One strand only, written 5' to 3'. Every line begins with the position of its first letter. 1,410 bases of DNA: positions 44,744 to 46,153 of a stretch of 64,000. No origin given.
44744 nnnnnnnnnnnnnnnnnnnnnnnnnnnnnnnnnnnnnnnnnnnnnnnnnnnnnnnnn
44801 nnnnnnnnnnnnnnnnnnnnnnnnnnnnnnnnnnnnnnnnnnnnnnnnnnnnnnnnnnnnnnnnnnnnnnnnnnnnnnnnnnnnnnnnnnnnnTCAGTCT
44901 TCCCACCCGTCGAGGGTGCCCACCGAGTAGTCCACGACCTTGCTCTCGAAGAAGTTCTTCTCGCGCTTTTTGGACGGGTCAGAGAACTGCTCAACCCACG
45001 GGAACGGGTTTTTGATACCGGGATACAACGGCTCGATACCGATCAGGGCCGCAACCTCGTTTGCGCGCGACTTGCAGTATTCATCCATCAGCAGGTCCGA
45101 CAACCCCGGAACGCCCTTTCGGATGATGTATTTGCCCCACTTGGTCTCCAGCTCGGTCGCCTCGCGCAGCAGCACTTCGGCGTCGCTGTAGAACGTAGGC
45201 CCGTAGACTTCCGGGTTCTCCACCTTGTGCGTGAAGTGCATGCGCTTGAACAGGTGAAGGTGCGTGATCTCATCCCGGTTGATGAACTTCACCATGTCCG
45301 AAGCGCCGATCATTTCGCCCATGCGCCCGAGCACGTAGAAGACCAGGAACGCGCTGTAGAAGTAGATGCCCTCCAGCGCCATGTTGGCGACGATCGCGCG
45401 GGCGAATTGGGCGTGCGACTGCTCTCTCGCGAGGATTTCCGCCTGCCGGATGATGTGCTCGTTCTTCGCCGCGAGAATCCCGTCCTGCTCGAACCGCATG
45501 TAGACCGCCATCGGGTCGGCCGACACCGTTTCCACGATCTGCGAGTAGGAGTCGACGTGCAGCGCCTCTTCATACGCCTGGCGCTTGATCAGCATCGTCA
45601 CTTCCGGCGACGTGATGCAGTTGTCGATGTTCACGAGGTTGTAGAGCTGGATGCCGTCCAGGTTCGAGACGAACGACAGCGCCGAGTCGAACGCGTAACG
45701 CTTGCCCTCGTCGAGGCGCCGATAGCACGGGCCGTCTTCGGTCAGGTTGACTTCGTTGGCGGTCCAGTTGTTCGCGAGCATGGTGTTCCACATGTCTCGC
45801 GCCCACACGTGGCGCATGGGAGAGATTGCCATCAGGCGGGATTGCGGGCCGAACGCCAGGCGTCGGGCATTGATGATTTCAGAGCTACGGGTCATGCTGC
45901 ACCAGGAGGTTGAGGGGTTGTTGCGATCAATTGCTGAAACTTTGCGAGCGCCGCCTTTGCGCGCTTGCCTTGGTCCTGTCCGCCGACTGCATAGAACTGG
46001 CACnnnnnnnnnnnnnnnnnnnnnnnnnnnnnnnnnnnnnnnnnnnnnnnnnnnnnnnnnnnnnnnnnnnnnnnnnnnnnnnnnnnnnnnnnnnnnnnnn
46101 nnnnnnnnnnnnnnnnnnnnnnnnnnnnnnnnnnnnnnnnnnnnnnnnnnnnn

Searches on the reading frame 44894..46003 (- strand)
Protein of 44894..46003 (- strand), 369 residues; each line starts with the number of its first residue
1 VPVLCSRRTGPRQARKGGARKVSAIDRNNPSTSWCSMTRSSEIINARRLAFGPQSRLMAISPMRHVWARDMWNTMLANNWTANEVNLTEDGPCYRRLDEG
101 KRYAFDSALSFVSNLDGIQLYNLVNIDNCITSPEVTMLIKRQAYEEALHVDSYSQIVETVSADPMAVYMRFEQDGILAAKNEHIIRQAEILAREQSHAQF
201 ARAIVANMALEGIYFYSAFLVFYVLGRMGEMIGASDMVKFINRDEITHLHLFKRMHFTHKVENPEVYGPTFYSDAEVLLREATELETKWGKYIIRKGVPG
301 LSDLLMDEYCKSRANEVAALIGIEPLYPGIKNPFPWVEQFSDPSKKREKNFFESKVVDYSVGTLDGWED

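Call 32: search_protein_families(library=pfam, proteins=[window:44894-46003:-], max_evalue=0.001)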
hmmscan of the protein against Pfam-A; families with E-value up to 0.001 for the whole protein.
window:44894-46003:- (369 aa): 1 family
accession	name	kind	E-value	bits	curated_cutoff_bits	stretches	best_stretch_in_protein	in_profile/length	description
PF00268.27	Ribonuc_red_sm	-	7.4e-56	190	33.6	1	60-333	4-281/281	Ribonucleotide reductase, small chain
